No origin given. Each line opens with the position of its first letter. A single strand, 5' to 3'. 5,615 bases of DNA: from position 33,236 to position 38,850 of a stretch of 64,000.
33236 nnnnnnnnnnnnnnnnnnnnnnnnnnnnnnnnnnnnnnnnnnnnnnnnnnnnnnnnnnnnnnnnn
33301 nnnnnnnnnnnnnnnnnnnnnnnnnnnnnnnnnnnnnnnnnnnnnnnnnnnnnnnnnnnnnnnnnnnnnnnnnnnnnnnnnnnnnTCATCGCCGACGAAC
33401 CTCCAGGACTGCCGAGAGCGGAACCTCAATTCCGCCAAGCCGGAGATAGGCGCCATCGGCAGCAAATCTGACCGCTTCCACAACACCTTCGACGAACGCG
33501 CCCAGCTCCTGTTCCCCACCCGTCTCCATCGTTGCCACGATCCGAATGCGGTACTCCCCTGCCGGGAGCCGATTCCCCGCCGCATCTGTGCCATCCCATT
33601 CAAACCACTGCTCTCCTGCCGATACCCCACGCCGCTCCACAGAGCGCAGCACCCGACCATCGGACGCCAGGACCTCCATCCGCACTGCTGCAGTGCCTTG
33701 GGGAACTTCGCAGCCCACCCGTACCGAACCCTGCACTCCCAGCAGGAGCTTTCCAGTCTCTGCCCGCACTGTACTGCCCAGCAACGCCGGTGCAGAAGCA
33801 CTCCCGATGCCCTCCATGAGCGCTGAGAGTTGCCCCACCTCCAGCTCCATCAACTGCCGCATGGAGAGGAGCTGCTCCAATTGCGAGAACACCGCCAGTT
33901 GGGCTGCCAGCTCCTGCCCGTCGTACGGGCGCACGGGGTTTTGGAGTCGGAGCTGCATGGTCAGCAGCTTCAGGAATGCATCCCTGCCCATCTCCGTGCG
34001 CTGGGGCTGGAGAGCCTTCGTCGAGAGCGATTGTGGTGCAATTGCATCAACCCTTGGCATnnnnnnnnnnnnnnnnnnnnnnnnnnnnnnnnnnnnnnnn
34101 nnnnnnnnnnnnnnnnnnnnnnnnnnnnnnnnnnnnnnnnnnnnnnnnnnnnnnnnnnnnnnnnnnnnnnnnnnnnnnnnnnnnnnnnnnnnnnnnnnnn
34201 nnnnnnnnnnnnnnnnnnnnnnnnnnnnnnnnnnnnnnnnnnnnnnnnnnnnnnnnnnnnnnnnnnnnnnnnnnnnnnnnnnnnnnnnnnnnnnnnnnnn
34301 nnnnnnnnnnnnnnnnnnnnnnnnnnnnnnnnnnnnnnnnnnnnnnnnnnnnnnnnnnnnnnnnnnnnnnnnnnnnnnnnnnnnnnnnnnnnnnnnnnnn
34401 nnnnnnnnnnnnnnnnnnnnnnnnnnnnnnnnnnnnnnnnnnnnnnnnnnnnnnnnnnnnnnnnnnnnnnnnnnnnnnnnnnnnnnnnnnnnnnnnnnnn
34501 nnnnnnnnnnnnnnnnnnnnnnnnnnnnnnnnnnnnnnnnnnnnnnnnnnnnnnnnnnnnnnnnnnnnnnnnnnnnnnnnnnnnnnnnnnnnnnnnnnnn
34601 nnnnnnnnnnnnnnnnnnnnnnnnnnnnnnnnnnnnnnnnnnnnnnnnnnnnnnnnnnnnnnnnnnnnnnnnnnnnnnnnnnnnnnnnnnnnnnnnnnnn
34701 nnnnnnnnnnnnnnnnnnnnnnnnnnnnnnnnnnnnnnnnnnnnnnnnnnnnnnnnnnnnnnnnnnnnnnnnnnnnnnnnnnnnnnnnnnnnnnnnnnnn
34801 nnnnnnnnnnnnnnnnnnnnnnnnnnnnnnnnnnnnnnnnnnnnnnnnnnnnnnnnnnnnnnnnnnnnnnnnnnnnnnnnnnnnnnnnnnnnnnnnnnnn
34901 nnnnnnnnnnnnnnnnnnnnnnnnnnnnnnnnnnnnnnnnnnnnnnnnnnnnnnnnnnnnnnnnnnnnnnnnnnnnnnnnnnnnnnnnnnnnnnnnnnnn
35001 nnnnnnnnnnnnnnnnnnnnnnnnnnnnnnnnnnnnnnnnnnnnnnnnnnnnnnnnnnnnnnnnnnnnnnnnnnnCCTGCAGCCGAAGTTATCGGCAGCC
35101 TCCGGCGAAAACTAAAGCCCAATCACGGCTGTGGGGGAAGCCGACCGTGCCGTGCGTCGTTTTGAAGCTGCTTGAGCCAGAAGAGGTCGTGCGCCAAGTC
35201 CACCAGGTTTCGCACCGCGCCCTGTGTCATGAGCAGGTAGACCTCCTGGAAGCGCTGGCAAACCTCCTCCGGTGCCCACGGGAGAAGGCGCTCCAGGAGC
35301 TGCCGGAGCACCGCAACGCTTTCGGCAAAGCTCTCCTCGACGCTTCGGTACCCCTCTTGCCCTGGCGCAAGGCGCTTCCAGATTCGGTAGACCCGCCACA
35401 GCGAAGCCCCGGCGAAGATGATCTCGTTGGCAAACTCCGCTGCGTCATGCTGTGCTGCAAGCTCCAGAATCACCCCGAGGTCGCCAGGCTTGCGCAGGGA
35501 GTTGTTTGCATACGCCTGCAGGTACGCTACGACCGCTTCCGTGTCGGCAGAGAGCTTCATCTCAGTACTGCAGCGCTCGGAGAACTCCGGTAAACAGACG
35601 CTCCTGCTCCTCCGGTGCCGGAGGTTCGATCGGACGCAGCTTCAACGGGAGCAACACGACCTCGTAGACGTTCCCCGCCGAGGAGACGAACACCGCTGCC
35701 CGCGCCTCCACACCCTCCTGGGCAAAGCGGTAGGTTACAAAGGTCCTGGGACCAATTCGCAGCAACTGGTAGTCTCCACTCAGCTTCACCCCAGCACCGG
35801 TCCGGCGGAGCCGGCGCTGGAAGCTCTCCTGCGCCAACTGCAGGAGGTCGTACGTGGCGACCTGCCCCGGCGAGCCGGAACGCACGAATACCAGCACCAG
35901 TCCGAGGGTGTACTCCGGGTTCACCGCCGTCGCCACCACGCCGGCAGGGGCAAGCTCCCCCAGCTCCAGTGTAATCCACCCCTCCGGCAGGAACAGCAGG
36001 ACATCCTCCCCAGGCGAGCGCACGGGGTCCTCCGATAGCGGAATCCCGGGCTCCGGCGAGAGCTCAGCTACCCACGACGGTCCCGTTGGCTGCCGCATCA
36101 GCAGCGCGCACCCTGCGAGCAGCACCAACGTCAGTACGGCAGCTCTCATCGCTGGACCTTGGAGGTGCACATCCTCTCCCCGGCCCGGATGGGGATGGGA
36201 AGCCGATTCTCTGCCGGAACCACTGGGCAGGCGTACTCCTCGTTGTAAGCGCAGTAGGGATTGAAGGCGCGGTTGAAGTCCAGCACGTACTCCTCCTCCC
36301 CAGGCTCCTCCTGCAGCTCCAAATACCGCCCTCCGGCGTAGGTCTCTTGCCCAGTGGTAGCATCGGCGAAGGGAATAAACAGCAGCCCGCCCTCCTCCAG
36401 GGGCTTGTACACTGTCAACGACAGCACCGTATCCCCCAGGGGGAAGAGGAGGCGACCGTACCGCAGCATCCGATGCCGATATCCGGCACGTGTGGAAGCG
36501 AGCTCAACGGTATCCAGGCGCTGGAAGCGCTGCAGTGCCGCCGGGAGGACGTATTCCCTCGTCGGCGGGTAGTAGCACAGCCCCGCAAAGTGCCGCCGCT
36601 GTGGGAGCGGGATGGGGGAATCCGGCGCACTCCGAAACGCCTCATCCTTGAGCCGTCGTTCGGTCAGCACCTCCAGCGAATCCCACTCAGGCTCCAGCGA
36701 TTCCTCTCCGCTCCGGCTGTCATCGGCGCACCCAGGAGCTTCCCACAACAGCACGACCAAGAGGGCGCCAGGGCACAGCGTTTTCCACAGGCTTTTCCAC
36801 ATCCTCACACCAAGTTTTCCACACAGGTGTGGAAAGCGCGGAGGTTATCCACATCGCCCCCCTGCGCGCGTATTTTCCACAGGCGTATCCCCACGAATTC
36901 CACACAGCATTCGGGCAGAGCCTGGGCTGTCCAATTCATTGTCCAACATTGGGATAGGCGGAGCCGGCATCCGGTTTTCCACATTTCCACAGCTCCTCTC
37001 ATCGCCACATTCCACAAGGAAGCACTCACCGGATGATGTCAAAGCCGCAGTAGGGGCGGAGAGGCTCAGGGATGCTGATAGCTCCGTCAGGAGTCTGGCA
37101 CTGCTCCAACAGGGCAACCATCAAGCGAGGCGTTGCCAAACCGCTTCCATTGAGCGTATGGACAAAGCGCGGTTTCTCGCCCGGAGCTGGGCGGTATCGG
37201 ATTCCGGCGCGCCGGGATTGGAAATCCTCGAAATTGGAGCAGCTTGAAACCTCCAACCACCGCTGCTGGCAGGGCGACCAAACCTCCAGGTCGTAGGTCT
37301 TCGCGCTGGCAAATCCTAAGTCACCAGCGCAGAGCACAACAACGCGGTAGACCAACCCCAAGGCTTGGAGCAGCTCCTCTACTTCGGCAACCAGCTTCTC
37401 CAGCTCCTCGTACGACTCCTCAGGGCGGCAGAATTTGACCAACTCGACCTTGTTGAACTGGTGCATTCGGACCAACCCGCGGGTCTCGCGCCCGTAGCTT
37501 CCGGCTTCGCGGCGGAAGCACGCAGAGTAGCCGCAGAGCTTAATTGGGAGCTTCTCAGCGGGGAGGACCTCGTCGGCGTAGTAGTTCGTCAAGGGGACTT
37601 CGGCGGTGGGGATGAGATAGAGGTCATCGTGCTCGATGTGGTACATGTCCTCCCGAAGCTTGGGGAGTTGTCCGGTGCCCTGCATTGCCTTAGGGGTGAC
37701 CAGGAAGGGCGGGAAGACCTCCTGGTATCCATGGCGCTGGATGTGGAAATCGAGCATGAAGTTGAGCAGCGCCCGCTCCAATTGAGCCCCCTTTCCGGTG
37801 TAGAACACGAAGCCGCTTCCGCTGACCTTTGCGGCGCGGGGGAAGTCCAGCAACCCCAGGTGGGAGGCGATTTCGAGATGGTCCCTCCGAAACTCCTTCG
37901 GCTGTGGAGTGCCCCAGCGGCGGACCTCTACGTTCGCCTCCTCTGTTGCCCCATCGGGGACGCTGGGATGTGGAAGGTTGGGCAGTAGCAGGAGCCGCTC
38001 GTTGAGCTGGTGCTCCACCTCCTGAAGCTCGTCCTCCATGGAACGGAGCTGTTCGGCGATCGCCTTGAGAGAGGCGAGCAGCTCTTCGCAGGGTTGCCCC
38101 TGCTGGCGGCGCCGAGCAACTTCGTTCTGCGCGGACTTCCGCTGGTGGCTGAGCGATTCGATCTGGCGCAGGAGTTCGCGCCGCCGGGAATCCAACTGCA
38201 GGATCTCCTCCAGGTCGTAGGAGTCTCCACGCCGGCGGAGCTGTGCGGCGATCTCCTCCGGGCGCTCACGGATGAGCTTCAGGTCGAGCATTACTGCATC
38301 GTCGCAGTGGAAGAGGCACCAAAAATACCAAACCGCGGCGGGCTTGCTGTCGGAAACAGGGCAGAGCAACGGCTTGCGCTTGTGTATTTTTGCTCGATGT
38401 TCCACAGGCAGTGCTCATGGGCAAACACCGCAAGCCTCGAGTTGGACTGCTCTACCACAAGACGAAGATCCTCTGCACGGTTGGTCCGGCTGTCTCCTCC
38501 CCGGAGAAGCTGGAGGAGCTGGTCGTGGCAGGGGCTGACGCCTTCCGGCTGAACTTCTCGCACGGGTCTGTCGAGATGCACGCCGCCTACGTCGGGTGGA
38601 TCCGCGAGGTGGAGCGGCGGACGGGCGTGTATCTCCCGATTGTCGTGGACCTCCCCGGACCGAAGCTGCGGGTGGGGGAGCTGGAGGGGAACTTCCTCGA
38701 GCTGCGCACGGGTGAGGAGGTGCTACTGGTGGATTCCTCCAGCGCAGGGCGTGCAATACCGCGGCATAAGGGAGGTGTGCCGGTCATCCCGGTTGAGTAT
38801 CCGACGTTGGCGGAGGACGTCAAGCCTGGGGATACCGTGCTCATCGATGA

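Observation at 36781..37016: Dense array of ten DnaA-box-like motifs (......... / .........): candidate replication origin or DnaA-controlled promoter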

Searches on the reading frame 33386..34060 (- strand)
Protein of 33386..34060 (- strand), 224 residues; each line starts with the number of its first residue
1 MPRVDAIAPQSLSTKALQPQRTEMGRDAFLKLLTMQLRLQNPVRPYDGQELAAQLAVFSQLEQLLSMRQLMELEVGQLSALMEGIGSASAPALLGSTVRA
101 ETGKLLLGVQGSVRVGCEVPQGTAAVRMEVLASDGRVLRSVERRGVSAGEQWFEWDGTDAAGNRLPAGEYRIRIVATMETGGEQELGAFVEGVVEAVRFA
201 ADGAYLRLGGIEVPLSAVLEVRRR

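Call 9: search_protein_families(library=pfam, proteins=[window:33386-34060:-])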
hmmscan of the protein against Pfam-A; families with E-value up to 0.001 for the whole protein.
window:33386-34060:- (224 aa): 4 families
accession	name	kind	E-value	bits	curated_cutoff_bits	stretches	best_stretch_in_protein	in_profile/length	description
PF03963.19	FlgD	-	2.5e-14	53.6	27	1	12-72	14-74/75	Flagellar hook capping protein - N-terminal region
PF13860.13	FlgD_ig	-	5.2e-13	49.2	27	1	111-177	8-76/79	FlgD Ig-like domain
PF13861.12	FLgD_tudor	-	2.2e-06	28.2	26.9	1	89-218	5-57/58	FlgD Tudor-like domain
PF10029.15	DUF2271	-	0.0001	22.5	27.3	1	145-185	71-111/136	Predicted periplasmic protein (DUF2271)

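Call 14: find_encoding_contigs(protein=window:33386-34060:-, flank=10000, max_places=6)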
Protein window:33386-34060:- (224 aa): 23 contigs read that carry it; 6 places shown.
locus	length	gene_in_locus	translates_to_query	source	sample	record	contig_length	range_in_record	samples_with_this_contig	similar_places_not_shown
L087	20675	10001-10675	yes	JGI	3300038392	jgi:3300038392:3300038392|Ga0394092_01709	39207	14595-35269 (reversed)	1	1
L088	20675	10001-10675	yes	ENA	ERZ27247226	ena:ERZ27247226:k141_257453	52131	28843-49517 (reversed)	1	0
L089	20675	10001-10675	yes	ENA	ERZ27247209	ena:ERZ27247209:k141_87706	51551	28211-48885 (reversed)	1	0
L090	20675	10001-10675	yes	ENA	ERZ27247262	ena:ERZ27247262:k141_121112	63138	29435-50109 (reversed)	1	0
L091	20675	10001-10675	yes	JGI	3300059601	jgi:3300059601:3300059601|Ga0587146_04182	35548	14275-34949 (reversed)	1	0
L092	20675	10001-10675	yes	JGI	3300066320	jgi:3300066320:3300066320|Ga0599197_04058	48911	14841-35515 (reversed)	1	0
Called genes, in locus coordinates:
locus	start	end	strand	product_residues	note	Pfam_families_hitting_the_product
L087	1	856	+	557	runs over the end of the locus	PF00999:Na_H_Exchanger, PF02254:TrkA_N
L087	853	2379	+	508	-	PF01743:PolyA_pol, PF12627:PolyA_pol_RNAbd, PF01966:HD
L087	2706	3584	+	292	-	PF13570:Beta-prop_ACSF4 (faint), PF13360:PQQ_2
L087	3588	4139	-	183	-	PF01965:DJ-1_PfpI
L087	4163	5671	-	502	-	PF00224:PK, PF02887:PK_C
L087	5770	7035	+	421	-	PF02403:Seryl_tRNA_N, PF00587:tRNA-synt_2b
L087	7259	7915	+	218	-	PF07920:DUF1684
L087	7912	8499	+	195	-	-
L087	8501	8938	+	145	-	-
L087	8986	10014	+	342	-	PF02120:Flg_hook (weak)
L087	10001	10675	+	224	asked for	PF03963:FlgD, PF13861:FLgD_tudor (weak), PF13860:FlgD_ig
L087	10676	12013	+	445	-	PF00460:Flg_bb_rod, PF22692:LlgE_F_G_D1, PF07559:FlgE_D2, PF06429:Flg_bbr_C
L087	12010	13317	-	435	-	PF17116:T9SS_plug_1st (faint)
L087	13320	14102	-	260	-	-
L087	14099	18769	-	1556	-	PF25778:DUF7948, PF06739:SBBP (faint), PF13895:Ig_2 (faint), PF13927:Ig_3 (faint), PF06832:BiPBP_C (faint), PF19081:Ig_7 (weak)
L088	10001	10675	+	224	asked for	PF03963:FlgD, PF13861:FLgD_tudor (weak), PF13860:FlgD_ig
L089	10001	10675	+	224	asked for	PF03963:FlgD, PF13861:FLgD_tudor (weak), PF13860:FlgD_ig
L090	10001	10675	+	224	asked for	PF03963:FlgD, PF13861:FLgD_tudor (weak), PF13860:FlgD_ig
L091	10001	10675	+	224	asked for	PF03963:FlgD, PF13861:FLgD_tudor (weak), PF13860:FlgD_ig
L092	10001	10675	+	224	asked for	PF03963:FlgD, PF13861:FLgD_tudor (weak), PF13860:FlgD_ig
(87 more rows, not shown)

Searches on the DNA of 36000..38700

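Call 50: search_rna_families(source=window, start=36000, end=38700, threshold=evalue, max_evalue=1)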
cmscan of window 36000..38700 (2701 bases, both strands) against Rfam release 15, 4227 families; matches with E-value up to 1: 0.
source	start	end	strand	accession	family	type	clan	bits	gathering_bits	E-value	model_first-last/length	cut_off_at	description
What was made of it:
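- Tried and rejected: There is no Rfam match at E<=1 (call 50).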
